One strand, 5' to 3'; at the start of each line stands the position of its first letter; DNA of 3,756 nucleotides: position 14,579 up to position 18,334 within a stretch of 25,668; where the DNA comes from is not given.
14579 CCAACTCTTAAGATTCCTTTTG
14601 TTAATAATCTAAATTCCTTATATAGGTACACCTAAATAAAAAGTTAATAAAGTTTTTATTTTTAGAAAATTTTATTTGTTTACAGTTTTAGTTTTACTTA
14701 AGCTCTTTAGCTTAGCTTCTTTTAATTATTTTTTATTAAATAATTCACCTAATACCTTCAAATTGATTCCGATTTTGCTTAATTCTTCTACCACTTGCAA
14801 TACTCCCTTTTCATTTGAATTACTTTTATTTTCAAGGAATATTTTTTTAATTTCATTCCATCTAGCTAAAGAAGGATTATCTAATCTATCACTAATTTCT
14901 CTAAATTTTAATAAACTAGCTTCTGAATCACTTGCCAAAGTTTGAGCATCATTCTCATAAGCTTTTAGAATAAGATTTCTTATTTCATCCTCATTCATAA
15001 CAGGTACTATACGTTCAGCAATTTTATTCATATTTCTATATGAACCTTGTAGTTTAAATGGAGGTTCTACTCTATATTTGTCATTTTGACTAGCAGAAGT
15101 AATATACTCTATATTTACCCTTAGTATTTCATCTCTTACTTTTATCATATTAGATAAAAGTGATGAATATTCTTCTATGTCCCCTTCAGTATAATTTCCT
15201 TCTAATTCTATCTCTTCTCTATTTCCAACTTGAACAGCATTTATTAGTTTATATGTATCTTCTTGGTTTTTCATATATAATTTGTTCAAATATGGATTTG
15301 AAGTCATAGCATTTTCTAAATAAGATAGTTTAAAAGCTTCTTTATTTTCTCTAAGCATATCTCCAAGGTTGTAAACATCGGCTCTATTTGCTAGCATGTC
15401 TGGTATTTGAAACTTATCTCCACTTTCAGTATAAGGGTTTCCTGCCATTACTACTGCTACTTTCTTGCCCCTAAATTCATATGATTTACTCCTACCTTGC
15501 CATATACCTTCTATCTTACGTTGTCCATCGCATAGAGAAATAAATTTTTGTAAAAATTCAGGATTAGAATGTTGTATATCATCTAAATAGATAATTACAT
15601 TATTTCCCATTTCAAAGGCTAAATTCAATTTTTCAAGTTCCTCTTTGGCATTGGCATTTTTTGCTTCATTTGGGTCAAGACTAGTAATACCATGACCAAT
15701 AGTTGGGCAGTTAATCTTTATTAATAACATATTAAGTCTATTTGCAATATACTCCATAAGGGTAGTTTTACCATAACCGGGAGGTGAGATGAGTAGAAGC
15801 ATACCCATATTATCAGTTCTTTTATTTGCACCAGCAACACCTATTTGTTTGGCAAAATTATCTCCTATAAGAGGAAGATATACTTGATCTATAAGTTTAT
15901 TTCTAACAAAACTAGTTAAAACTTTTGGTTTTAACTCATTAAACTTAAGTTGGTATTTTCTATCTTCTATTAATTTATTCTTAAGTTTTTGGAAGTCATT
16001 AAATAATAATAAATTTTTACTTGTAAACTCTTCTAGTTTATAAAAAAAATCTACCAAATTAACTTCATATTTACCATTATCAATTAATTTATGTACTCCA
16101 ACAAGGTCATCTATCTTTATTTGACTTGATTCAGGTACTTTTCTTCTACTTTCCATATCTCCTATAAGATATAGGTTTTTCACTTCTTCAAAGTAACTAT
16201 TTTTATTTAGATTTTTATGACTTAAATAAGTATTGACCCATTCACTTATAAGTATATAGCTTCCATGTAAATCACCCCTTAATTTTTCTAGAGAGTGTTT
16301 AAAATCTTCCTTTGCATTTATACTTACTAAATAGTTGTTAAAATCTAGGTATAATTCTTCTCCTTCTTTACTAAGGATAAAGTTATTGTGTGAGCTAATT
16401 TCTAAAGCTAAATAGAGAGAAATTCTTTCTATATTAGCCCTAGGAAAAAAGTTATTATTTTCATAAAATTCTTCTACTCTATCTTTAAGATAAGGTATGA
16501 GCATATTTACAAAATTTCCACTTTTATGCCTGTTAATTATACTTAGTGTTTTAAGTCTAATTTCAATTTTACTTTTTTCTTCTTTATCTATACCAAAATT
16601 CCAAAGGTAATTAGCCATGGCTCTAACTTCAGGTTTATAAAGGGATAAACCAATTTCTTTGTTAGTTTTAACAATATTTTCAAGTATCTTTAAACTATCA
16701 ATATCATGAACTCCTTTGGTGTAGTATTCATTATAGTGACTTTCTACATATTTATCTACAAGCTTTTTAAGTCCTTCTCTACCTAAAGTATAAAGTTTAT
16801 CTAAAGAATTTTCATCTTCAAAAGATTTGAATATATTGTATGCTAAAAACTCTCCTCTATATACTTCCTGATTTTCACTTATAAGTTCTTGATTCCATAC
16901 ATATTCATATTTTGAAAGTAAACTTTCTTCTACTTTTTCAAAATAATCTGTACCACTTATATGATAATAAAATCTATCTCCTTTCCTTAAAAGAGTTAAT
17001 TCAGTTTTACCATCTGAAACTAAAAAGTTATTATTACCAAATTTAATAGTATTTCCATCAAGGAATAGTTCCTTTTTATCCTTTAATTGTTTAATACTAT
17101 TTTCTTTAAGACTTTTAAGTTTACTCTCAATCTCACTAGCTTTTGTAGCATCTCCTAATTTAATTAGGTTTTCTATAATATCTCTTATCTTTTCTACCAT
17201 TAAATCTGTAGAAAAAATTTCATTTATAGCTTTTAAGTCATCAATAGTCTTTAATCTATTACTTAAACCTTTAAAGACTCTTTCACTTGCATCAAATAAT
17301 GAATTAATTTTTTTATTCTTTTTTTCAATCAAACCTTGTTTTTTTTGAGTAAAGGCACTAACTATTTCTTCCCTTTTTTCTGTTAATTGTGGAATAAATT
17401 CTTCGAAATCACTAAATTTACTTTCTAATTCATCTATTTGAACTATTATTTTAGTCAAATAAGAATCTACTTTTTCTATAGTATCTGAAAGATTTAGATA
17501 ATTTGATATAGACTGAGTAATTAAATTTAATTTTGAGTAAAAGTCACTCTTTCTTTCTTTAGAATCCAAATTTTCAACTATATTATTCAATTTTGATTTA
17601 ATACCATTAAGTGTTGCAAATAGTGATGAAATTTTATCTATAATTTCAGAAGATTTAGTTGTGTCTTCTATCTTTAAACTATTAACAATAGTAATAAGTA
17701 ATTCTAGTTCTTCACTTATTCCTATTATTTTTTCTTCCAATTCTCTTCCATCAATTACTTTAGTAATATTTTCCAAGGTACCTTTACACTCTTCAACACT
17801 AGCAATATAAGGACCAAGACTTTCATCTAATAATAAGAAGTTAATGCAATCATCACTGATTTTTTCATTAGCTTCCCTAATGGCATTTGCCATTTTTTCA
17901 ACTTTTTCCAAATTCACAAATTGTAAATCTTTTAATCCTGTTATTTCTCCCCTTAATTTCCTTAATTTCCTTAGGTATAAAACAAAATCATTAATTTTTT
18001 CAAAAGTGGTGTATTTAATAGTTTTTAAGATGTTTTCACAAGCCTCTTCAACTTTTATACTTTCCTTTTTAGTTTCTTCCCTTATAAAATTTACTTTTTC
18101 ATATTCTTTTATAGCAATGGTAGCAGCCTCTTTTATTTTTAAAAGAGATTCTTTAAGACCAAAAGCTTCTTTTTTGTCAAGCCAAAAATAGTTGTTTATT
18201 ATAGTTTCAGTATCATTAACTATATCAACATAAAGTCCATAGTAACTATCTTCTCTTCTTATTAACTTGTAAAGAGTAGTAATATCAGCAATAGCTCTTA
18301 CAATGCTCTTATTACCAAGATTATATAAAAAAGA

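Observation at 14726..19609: Unusual tripartite architecture of the giant protein: beta-rich head, about 400-aa coiled coil, then an AAA_5 ATPase about 350 aa from the C-terminus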

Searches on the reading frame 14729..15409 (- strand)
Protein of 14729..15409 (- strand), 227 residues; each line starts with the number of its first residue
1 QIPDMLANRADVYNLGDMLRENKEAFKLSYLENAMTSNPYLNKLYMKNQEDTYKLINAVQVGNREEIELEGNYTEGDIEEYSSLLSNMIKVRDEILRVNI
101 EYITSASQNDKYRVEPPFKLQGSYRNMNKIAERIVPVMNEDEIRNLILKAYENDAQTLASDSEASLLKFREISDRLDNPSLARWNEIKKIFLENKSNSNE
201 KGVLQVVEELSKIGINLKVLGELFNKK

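Call 41: search_protein_families(library=pfam, proteins=[window:14729-15409:-], max_evalue=1)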
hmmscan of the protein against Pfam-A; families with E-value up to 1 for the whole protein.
window:14729-15409:- (227 aa): 1 family
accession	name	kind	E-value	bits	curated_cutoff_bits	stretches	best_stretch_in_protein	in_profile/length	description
PF22265.2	T26-6p_Ig-like_dom_2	-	0.061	13.8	27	0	135-165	44-74/130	T26-6p, second immunoglobulin-like domain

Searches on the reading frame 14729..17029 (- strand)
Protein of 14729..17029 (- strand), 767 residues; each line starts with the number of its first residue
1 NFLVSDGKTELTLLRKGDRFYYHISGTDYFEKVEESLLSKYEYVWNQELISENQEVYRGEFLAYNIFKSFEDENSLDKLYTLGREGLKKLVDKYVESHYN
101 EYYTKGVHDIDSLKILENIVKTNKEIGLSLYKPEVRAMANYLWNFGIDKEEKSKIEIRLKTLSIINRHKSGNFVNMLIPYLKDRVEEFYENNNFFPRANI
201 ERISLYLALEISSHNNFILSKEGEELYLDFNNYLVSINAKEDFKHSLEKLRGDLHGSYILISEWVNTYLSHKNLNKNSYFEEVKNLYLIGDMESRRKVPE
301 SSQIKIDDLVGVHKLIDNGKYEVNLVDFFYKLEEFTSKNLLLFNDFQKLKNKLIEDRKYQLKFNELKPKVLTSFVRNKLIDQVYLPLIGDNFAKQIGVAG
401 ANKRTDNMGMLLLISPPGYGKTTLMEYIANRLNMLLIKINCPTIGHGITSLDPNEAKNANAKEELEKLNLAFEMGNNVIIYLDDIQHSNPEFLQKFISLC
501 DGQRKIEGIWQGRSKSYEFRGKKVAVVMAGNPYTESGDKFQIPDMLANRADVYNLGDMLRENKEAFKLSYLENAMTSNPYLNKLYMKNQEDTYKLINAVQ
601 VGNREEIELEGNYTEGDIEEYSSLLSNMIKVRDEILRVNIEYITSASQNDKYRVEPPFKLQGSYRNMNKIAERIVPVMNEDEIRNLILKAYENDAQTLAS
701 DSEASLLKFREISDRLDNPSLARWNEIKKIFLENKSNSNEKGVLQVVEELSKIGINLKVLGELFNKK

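Call 36: predict_structure(alignment_id=A2)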
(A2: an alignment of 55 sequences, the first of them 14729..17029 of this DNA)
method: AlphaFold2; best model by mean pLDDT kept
length: 767 residues; sequences in the alignment: 55
mean_pLDDT: 84.2   pTM: 0.67
mean pLDDT of the five models: 84.2, 83.7, 82.4, 81.4, 80.5
residues with pLDDT >= 90: 363; 70-90: 278; 50-70: 106; < 50: 20
segments of 3 or more residues with pLDDT < 50: 1-3, 399-407
pLDDT, mean of each block of 10 residues (from residue 1): 61 87 91 87 88 94 95 88 94 92 91 96 91 95 94 94 79 84 95 91 94 92 95 95 94 93 95 90 93 90 94 93 94 92 93 94 86 64 69 64 50 64 83 89 87 90 94 92 87 85 84 88 85 63 55 59 74 85 86 87 75 86 91 87 70 74 82 88 91 80 88 89 90 66 51 60 61
secondary structure, 60 per line:
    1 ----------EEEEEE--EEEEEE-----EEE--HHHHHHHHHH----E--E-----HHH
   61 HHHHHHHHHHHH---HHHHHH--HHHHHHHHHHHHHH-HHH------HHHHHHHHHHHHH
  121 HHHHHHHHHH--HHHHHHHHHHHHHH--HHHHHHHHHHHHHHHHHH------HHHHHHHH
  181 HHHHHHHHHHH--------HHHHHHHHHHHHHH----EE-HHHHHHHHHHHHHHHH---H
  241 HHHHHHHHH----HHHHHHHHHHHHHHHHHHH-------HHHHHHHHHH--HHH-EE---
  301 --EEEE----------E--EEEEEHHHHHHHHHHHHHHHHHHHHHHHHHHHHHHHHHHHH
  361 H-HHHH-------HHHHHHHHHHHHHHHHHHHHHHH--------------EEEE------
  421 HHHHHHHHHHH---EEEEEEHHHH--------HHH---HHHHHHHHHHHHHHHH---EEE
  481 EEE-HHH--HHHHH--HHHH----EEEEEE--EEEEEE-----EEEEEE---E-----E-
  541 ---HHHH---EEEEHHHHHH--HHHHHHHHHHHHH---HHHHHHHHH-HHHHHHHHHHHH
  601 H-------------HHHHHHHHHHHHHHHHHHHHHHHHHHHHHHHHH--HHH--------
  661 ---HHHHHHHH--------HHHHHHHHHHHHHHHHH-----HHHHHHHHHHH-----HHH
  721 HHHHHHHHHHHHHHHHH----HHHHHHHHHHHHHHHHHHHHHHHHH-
elements in order (helices of 4 or more, strands of 3 or more residues): E11-16 E19-24 E30-32 H35-44 H58-72 H76-81 H84-97 H108-130 H133-146 H149-166 H173-191 H200-213 H221-236 H240-249 H254-272 H280-289 E303-306 E320-324 H325-361 H363-366 H374-396 E411-414 H421-431 E435-440 H441-444 H459-474 E478-483 H490-494 H497-500 E505-510 E513-518 E524-529 H544-547 E551-554 H555-560 H563-575 H579-587 H589-601 H615-647 H664-671 H680-696 H702-712 H718-737 H742-766
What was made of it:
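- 15368..15799 (-): AAA+ core, residues 1271-1414. It carries Walker A GYGKT(T) at 1279-1283 and Walker B YLDD at 1340-1343, which is invariant Asp-Asp in place of Asp-Glu. A beta-hairpin at 1365-1378 precedes strand 4. The putative sensor-1 is N1391 and the putative Arg finger is R1409. AF2 (call 36).
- On AAA+ superfamily: The AF2 core has five strands plus a lid (call 36).
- On AAA_5 / MoxR / dynein-related subgroup: There is only one module (call 36).
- Checked: Residues 848-1260 hold a small beta unit, a confidently modelled all-alpha domain (918-1149, pLDDT >90), more strands and two long helices (call 36).
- Tried and rejected: Second degenerate AAA lobe at 900-1250: rejected, because AF2 shows an all-alpha domain plus small beta elements (call 36).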

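Call 39: fold_search(model_id=the predicted structure, library=pdb)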
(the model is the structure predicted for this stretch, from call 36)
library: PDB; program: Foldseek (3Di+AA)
matches with E <= 10: 1483; with E <= 0.001: 237
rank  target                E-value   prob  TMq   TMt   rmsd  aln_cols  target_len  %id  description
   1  6l1q_A                8.8e-06  1.00  0.21  0.50   9.1       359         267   12  Crystal structure of AfCbbQ2, a MoxR AAA+-ATPase and CbbQO-type Rubisco activase from Acidithiobacillus ferrooxidans (released 2019-12-18)
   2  8efv_B                9.6e-06  1.00  0.17  0.36  11.1       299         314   17  Structure of single homo-hexameric Holliday junction ATP-dependent DNA helicase RuvB motor (released 2023-05-10)
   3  7pbl_C                1.4e-05  1.00  0.17  0.34  10.6       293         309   15  RuvAB branch migration motor complexed to the Holliday junction - RuvB AAA+ state s1 [t2 dataset] (released 2022-09-14)
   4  7uiy_D                2.0e-05  1.00  0.15  0.19  27.9       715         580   12  ClpAP complex bound to ClpS N-terminal extension, class IIIa (released 2022-10-26)
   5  7uiz_F                2.2e-05  1.00  0.16  0.20  24.2       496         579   11  ClpAP complex bound to ClpS N-terminal extension, class IIc (released 2022-11-09)
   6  8efy_B                2.6e-05  1.00  0.17  0.35  11.3       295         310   16  Structure of double homo-hexameric AAA+ ATPase RuvB motors (released 2023-05-10)
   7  7pbl_A                2.8e-05  1.00  0.18  0.36   9.5       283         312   17  RuvAB branch migration motor complexed to the Holliday junction - RuvB AAA+ state s1 [t2 dataset] (released 2022-09-14)
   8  7pbl_D                3.2e-05  1.00  0.19  0.38  10.4       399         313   14  RuvAB branch migration motor complexed to the Holliday junction - RuvB AAA+ state s1 [t2 dataset] (released 2022-09-14)
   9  7x5b                  3.5e-05  1.00  0.19  0.40  12.3       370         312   14  Crystal structure of RuvB (released 2023-03-08)
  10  8efv_A                4.2e-05  1.00  0.19  0.39  12.1       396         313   15  Structure of single homo-hexameric Holliday junction ATP-dependent DNA helicase RuvB motor (released 2023-05-10)
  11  8efy_D                4.4e-05  1.00  0.18  0.36  12.6       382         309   14  Structure of double homo-hexameric AAA+ ATPase RuvB motors (released 2023-05-10)
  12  5c3c_B                4.6e-05  1.00  0.19  0.51  13.3       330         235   15  Structural characterization of a newly identified component of alpha-carboxysomes: The AAA+ domain Protein cso-CbbQ (released 2015-11-18)
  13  9bmd                  4.6e-05  0.99  0.17  0.05  43.5       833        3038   11  Motor domain from full-length human dynein-1 bound to microtubules in 5mM AMPPNP condition (released 2025-04-23)
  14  1ksf                  5.5e-05  1.00  0.16  0.17  18.2       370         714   12  Crystal Structure of ClpA, an HSP100 chaperone and regulator of ClpAP protease: Structural basis of differences in Funct (released 2002-09-27)
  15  9qh8_A                6.1e-05  1.00  0.17  0.44  12.8       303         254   14  reduced NorQ-NorD VWA domain complex from Paracoccus denitrificans (released 2026-03-25)
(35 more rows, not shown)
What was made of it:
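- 15368..15799 (-): Foldseek matches to CbbQ, NorQ, RuvB and ClpA (call 39).
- On AAA+ superfamily: Foldseek gives probability 1.0 to CbbQ, RuvB, NorQ and ClpA (call 39).
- On AAA_5 / MoxR / dynein-related subgroup: Fold similarity to CbbQ and NorQ is real but weak (call 39).
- Closest known: MoxR-type AAA+ ATPases. Same: These are the best Foldseek matches, with E = 9e-6 to 1e-4 and probability 1.0 (call 39).
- Foldseek places the module nearest CbbQ, NorQ and RuvB (call 39).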

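Call 52: search_solved_structures(query=A2, max_evalue=1)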
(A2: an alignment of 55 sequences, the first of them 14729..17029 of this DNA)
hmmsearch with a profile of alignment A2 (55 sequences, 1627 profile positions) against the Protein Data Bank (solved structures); distinct sequences matched with E-value up to 1: 78 (the best 60 are shown).
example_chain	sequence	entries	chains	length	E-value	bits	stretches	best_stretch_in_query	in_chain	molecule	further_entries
9dx3_A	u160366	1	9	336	0.002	18.7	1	1257-1303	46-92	Holliday junction branch migration complex subunit RuvB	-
9dx4_A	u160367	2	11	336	0.0026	18.3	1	1257-1302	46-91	Holliday junction branch migration complex subunit RuvB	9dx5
9bji_A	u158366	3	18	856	0.0033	17.9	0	1270-1307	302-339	Nuclear valosin-containing protein-like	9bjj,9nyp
1ixr_C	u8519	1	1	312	0.013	16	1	1260-1302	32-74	RuvB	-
1ixs_B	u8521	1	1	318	0.013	16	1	1260-1302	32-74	RuvB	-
8efv_D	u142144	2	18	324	0.013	15.9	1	1260-1302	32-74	Holliday junction ATP-dependent DNA helicase RuvB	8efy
1hqc_A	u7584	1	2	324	0.013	15.9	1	1260-1302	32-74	RUVB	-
1j7k_A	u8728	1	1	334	0.031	14.7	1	1248-1303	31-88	HOLLIDAY JUNCTION DNA HELICASE RUVB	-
1in8_A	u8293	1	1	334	0.031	14.7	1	1248-1303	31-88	HOLLIDAY JUNCTION DNA HELICASE RUVB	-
1in5_A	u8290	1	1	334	0.031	14.7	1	1248-1303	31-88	HOLLIDAY JUNCTION DNA HELICASE RUVB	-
1in4_A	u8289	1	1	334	0.031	14.7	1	1248-1303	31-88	HOLLIDAY JUNCTION DNA HELICASE RUVB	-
1in7_A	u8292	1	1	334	0.031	14.7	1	1248-1303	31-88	HOLLIDAY JUNCTION DNA HELICASE RUVB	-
7swl_A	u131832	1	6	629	0.034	14.6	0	1236-1302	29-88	Rix7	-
6ef2_K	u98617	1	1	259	0.036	14.5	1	1239-1304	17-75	26S proteasome regulatory subunit 6B homolog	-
6ef0_K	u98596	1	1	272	0.038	14.4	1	1239-1304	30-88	26S proteasome regulatory subunit 6B homolog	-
7pbl_A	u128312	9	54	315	0.067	13.6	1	1260-1303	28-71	Holliday junction ATP-dependent DNA helicase RuvB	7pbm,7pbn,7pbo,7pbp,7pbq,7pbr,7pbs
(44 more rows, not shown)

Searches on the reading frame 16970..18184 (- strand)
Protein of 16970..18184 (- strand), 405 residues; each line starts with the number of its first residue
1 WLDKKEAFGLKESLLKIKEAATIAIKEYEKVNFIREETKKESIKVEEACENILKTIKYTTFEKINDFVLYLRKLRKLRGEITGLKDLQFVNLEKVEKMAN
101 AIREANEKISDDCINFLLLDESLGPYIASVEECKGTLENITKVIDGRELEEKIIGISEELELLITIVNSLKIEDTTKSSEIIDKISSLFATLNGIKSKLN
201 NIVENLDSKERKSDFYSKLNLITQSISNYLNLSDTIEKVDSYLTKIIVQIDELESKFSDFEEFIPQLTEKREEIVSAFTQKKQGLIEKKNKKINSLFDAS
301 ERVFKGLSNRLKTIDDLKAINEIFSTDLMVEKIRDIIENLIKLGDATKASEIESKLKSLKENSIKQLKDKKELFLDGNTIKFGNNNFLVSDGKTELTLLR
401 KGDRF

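Call 41: search_protein_families(library=pfam, proteins=[window:16970-18184:-], max_evalue=1)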
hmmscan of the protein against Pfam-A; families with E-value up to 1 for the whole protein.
window:16970-18184:- (405 aa): 6 families
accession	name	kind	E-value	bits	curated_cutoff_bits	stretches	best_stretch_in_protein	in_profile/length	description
PF25472.1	DUF7902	-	3.7e-21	75.5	26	1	122-201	2-81/85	Domain of unknown function (DUF7902)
PF13949.11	ALIX_LYPXL_bnd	-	0.0003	20.6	30.8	1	158-319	117-262/295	ALIX V-shaped domain binding to HIV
PF04513.17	Baculo_PEP_C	-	0.027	14.9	38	1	218-323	21-123/140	Baculovirus polyhedron envelope protein, PEP, C terminus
PF05531.17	NPV_P10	-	0.079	13.9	29.8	0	159-207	19-66/75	Nucleopolyhedrovirus P10 protein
PF00631.27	G-gamma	-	0.13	12.7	27.1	1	28-54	8-34/69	GGL domain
PF19111.5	DUF5798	-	0.2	12.3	27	0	10-51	3-44/89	Family of unknown function (DUF5798)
